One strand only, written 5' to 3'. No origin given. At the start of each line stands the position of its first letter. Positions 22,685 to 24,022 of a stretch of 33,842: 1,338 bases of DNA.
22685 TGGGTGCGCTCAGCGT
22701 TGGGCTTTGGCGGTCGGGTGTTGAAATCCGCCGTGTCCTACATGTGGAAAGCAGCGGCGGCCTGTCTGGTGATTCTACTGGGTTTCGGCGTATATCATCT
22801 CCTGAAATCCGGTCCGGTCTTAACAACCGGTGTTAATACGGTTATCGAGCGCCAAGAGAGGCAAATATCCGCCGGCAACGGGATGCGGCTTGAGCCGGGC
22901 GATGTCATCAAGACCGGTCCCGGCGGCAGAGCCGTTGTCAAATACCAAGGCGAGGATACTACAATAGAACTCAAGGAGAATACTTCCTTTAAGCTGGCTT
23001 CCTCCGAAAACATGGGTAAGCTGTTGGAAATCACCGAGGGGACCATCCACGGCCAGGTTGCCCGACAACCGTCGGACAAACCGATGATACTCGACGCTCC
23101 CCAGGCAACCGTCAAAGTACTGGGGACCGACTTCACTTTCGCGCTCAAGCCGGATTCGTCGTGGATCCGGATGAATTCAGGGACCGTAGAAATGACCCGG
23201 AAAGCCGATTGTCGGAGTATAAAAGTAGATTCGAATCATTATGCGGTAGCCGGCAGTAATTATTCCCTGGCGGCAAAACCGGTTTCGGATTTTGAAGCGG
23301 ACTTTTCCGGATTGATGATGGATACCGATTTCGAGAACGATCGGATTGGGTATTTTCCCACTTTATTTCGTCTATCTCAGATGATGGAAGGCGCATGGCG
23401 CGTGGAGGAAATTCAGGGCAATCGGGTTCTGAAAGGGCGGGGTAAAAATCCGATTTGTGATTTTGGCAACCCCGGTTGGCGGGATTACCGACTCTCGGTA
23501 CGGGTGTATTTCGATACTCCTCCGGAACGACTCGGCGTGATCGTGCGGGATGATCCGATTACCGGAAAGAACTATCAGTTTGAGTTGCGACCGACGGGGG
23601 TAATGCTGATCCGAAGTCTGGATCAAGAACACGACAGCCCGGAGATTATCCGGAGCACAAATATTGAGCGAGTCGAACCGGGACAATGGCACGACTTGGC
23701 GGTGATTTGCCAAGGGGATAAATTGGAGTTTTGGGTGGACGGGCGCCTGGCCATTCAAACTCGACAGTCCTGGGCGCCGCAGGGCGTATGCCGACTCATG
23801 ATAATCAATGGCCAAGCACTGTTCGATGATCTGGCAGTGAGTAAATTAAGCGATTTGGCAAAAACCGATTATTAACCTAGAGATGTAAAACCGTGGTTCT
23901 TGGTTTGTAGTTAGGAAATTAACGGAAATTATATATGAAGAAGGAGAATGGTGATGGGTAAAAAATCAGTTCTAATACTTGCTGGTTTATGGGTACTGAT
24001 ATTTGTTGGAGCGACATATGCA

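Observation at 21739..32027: ECF sigma / lectin-sensor anti-sigma pair heading an array of four secreted LamG-like paralogues: a candidate glycan-sensing surface regulon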

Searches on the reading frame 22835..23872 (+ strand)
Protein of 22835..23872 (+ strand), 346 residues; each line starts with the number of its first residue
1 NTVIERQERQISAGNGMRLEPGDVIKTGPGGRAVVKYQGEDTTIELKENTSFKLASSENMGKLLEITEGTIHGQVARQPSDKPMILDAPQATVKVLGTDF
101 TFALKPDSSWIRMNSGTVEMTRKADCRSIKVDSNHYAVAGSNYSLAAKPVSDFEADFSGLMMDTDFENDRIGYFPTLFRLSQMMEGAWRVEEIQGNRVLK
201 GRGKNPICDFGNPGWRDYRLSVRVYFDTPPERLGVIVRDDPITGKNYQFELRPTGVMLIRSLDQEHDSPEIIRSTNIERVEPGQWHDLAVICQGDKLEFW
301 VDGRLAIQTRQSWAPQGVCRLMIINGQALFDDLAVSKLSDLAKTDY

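Call 62: predict_structure(alignment_id=A5)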
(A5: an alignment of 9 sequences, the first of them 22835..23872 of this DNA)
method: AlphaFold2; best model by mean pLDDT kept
length: 346 residues; sequences in the alignment: 9
mean_pLDDT: 88.2   pTM: 0.58
mean pLDDT of the five models: 88.2, 87.8, 87.5, 87.2, 85.4
residues with pLDDT >= 90: 220; 70-90: 100; 50-70: 13; < 50: 13
segments of 3 or more residues with pLDDT < 50: 153-158, 340-346
pLDDT, mean of each block of 10 residues (from residue 1): 91 92 90 90 91 77 90 93 93 94 89 94 94 90 80 49 84 83 76 94 91 89 95 95 92 95 90 92 96 96 96 89 95 85 34
secondary structure, 60 per line:
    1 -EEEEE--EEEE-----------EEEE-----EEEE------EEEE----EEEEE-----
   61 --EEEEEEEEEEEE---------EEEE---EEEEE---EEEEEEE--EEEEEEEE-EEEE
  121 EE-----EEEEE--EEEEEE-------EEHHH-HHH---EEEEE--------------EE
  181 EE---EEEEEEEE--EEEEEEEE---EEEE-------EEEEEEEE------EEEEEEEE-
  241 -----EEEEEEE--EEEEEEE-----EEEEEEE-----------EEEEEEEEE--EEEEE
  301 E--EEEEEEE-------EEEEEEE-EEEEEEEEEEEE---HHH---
elements in order: E2-6 E9-12 E24-27 E33-36 E43-46 E51-55 E63-74 E84-87 E91-95 E99-105 E108-115 E117-122 E128-132 E135-140 E160-164 E179-182 E186-193 E196-203 E207-210 E218-225 E232-239 E246-252 E255-261 E267-273 E285-293 E296-301 E304-310 E318-324 E326-337

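Call 66: fold_search(model_id=the predicted structure, library=pdb)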
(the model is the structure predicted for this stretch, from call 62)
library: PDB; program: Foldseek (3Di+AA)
matches with E <= 10: 1909; with E <= 0.001: 653
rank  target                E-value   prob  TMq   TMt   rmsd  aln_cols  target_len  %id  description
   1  5nxb_A                4.3e-09  1.00  0.41  0.23  15.8       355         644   12  Mouse galactocerebrosidase in complex with saposin A (released 2017-05-24)
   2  3zr5_A                4.8e-09  1.00  0.42  0.23  15.2       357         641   11  STRUCTURE OF GALACTOCEREBROSIDASE FROM MOUSE (released 2011-09-28)
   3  8aa2_E                7.4e-09  1.00  0.34  0.24  18.6       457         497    9  Inactive levan utilisation machinery (utilisome) in the presence of levan fructo-oligosaccharides DP 15-25 (released 2023-06-07)
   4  6r3r                  8.1e-09  1.00  0.36  0.26  19.1       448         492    7  First crystal structure of endo-levanase BT1760 from Bacteroides thetaiotaomicron (released 2019-06-19)
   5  6r3u_A                9.3e-09  1.00  0.36  0.26  19.4       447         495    8  Endo-levanase BT1760 mutant E221A from Bacteroides thetaiotaomicron complexed with levantetraose (released 2019-06-19)
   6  8a9y_E                1.3e-08  1.00  0.34  0.25  19.1       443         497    8  Substrate-free levan utilisation machinery (utilisome) (released 2023-06-07)
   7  7znr_A                2.2e-08  1.00  0.36  0.26  18.9       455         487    7  Inactive D62N mutant of BT1760 Endo-acting levanase from Bacteroides thetaiotaomicron VPI-5482 (released 2023-06-21)
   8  5ho2                  3.9e-08  1.00  0.38  0.18  20.2       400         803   11  Crystal structure of AbnA (open conformation), a GH43 extracellular arabinanase from Geobacillus stearothermophilus (released 2017-02-01)
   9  4ccc_A                5.0e-08  1.00  0.40  0.23  15.6       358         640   11  STRUCTURE OF MOUSE GALACTOCEREBROSIDASE WITH 4NBDG: ENZYME-SUBSTRATE COMPLEX (released 2013-12-11)
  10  5hp6                  5.2e-08  1.00  0.38  0.18  19.7       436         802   11  Structure of AbnA, a GH43 extracellular arabinanase from Geobacillus stearothermophilus (a new conformational state) (released 2017-02-01)
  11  4b1m_B                5.5e-08  1.00  0.40  0.79   3.4       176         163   14  CARBOHYDRATE BINDING MODULE CBM66 FROM BACILLUS SUBTILIS (released 2012-12-12)
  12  4jqt_A                7.0e-08  1.00  0.36  0.30   7.7       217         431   13  Crystal structure of a putative glycosyl hydrolase (BT3469) from Bacteroides thetaiotaomicron VPI-5482 at 2.49 A resol (released 2013-04-17)
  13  4m0h_B                7.3e-08  1.00  0.34  0.53   4.1       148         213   21  Crystal structure of a putative anti-sigma factor (BDI_1681) from Parabacteroides distasonis ATCC 8503 at 2.50 A resol (released 2013-10-16)
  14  4m0n                  9.3e-08  1.00  0.33  0.52   4.3       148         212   21  Crystal structure of a putative anti-sigma factor (BDI_1681) from Parabacteroides distasonis ATCC 8503 at 1.65 A resolut (released 2013-10-16)
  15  4b1m_A                1.4e-07  1.00  0.36  0.71   5.4       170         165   14  CARBOHYDRATE BINDING MODULE CBM66 FROM BACILLUS SUBTILIS (released 2012-12-12)
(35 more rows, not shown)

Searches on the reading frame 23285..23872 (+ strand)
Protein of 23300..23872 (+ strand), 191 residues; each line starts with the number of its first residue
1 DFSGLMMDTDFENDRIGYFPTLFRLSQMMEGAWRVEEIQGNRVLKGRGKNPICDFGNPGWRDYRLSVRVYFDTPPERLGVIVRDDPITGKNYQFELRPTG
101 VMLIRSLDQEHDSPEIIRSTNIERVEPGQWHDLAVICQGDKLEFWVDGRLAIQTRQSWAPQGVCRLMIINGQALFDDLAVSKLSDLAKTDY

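Call 41: find_homologous_proteins(query=window:23300-23872:+, max_evalue=0.001)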
Query window:23300-23872:+: 77 candidates shared short words with the query, none scored E <= 0.001.

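Call 51: search_solved_structures(query=A6, max_evalue=1)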
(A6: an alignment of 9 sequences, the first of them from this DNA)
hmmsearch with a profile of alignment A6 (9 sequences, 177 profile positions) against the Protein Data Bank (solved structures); distinct sequences matched with E-value up to 1: 41.
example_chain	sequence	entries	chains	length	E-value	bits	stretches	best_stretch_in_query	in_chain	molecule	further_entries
3qcw_A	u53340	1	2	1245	5.2e-11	46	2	60-144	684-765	Neurexin-1-alpha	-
3r05_A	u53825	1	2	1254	1.7e-10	44.3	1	68-143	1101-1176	Neurexin-1-alpha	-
3poy_A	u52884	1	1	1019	1.2e-09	41.5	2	68-143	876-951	Neurexin-1-alpha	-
4azz_A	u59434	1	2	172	1.7e-07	34.5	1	45-175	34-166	LEVANASE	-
4b1l_A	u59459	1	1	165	7.4e-07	32.5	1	45-169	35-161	LEVANASE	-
4b1m_A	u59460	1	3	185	1e-06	32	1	45-169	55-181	LEVANASE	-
3asi_A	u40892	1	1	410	0.0062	19.7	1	68-143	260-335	Neurexin-1-alpha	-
2r16_A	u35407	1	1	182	0.0096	19.1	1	60-144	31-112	Neurexin-1-alpha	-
3bod_A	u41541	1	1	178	0.013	18.6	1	68-144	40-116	Neurexin-1-alpha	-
2wqz_C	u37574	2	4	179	0.013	18.6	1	68-144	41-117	NEUREXIN-1-BETA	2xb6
3vkf_C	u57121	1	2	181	0.013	18.6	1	68-144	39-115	Neurexin-1-beta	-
1c4r_A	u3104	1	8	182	0.013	18.6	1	68-144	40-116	NEUREXIN-I BETA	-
5z8y_B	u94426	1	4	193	0.015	18.4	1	68-144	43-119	Neurexin-1-beta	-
3b3q_E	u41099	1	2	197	0.016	18.3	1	68-144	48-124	NRXN1 protein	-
3mw2_A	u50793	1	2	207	0.018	18.2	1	68-143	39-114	Neurexin-1-alpha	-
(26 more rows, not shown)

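Call 57: find_related_loci(query=A7, collection=metagenome_contigs, flank=10000)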
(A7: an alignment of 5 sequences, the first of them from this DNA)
Query A7 (196 aa) in metagenome_contigs; peptide patterns used: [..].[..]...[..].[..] (x = any residue, [..] = any of these).
30 stretches matched a pattern, but none encodes a relative of the query by tblastn (E <= 1e-3).
